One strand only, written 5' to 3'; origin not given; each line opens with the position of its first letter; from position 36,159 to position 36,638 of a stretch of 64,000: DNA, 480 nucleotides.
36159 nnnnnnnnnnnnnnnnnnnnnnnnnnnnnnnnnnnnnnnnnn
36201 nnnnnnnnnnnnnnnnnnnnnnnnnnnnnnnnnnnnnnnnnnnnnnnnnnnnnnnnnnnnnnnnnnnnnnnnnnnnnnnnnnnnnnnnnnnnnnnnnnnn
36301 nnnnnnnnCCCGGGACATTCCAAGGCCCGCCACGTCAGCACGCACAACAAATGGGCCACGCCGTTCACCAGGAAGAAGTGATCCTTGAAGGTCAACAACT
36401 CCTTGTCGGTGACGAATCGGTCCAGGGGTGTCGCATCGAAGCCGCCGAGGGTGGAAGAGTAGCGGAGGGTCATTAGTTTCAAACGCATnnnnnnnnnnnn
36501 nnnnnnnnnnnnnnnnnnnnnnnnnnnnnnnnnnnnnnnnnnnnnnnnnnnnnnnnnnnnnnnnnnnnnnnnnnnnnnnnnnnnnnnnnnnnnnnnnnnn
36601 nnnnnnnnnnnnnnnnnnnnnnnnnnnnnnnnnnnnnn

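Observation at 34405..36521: Unusual DGR architecture: both HRDC and Avd accessory genes, with the TR placed after the RT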

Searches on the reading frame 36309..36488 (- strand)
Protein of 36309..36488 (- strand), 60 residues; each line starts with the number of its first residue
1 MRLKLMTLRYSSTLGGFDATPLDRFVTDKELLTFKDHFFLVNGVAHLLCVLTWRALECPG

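Call 39: search_protein_representatives(alignment_id=A3)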
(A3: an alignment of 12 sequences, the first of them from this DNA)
Query: 12 sequences, 60 profile positions. Proteins with E-value up to 0.001 (for the whole library): 725; up to 1e-10: 209; up to 1e-30: 3. The best 150 are listed.
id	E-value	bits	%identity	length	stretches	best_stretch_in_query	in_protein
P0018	1.3e-31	124.3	-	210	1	1-59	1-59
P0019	3.4e-31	123.0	-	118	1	1-59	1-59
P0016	1.0e-30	121.5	-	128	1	1-59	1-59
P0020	1.6e-30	120.8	-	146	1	1-57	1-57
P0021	3.7e-30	119.7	-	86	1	1-59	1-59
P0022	4.6e-30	119.4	-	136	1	1-59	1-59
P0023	5.6e-30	119.1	-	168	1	1-59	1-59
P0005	1.0e-29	118.3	-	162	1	1-58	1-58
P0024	1.3e-29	117.9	-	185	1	1-59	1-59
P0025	1.3e-29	117.9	-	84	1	1-59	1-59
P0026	1.4e-29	117.9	-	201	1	1-59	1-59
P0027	1.6e-29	117.7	-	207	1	1-59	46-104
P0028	1.7e-29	117.6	-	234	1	1-59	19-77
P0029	2.7e-29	116.9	-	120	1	1-59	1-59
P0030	3.3e-29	116.6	-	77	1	1-56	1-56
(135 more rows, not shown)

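Call 42: predict_structure(alignment_id=A3)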
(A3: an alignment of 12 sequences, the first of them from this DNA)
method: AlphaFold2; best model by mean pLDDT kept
length: 60 residues; sequences in the alignment: 12
mean_pLDDT: 92.0   pTM: 0.70
mean pLDDT of the five models: 92.0, 91.8, 89.3, 76.2, 74.1
residues with pLDDT >= 90: 53; 70-90: 4; 50-70: 2; < 50: 1
segments of 3 or more residues with pLDDT < 50: none
pLDDT, mean of each block of 10 residues (from residue 1): 94 94 92 96 96 79
secondary structure, 60 per line:
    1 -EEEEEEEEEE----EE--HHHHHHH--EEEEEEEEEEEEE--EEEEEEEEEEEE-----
elements in order: E2-11 H20-26 E29-41 E44-55

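Call 45: fold_search(model_id=the predicted structure, library=pdb)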
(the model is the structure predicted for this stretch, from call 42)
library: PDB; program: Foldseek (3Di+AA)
matches with E <= 10: 1042; with E <= 0.001: 0
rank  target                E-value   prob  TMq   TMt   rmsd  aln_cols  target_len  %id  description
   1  3w7b_A                2.1e-01  0.87  0.51  0.14   4.1        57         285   10  Crystal structure of formyltetrahydrofolate deformylase from Thermus thermophilus HB8 (released 2014-01-08)
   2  6dzs_A                2.2e-01  0.35  0.35  0.08   4.5        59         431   10  Mycobacterial homoserine dehydrogenase ThrA in complex with NADP (released 2018-07-18)
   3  6dzs_C                2.2e-01  0.33  0.35  0.08   4.8        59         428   12  Mycobacterial homoserine dehydrogenase ThrA in complex with NADP (released 2018-07-18)
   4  9bwn                  2.2e-01  0.28  0.37  0.32   5.6        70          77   18  Nanoparticle Crystal Structure of a Thermostabilized Mutant Rv1498A Flavoprotein from Mycobacterium tuberculosis (released 2025-11-26)
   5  3hcx                  2.2e-01  0.21  0.34  0.17   6.9        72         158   12  Crystal structure of E. coli HPPK(N10A) (released 2010-05-19)
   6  4n2p_A                2.4e-01  0.96  0.64  0.30   4.2        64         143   12  Structure of Archease from Pyrococcus horikoshii (released 2014-01-01)
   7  3tuz_H                3.3e-01  0.63  0.50  0.12   4.3        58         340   10  Inward facing conformations of the MetNI methionine ABC transporter: CY5 SeMet soak crystal form (released 2011-11-30)
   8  9s4v_A                3.3e-01  0.38  0.39  0.16   5.1        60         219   10  AcuB from Bacillus subtilis with AMP and ADP (released 2026-02-25)
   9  3ab4_L                3.3e-01  0.25  0.36  0.18   6.6        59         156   15  Crystal structure of feedback inhibition resistant mutant of aspartate kinase from Corynebacterium glutamicum in compl (released 2010-06-23)
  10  6dzs_B                3.5e-01  0.25  0.34  0.08   4.7        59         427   10  Mycobacterial homoserine dehydrogenase ThrA in complex with NADP (released 2018-07-18)
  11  1udv_B                3.7e-01  0.44  0.43  0.35   4.9        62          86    8  Crystal structure of the hyperthermophilic archaeal dna-binding protein Sso10b2 at 1.85 A (released 2003-08-05)
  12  3ab2_H                4.0e-01  0.21  0.36  0.19   7.5        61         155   13  Crystal structure of aspartate kinase from Corynebacterium glutamicum in complex with threonine (released 2010-06-23)
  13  1tz0_C                4.0e-01  0.20  0.32  0.22   5.8        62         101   11  Crystal Structure of Putative Antibiotic Biosythesis Monooxygenase from Bacillus cereus (released 2004-09-14)
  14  3ab4_B                4.6e-01  0.30  0.38  0.20   3.9        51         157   16  Crystal structure of feedback inhibition resistant mutant of aspartate kinase from Corynebacterium glutamicum in compl (released 2010-06-23)
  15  3ab2_L                4.6e-01  0.21  0.36  0.19   7.5        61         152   13  Crystal structure of aspartate kinase from Corynebacterium glutamicum in complex with threonine (released 2010-06-23)
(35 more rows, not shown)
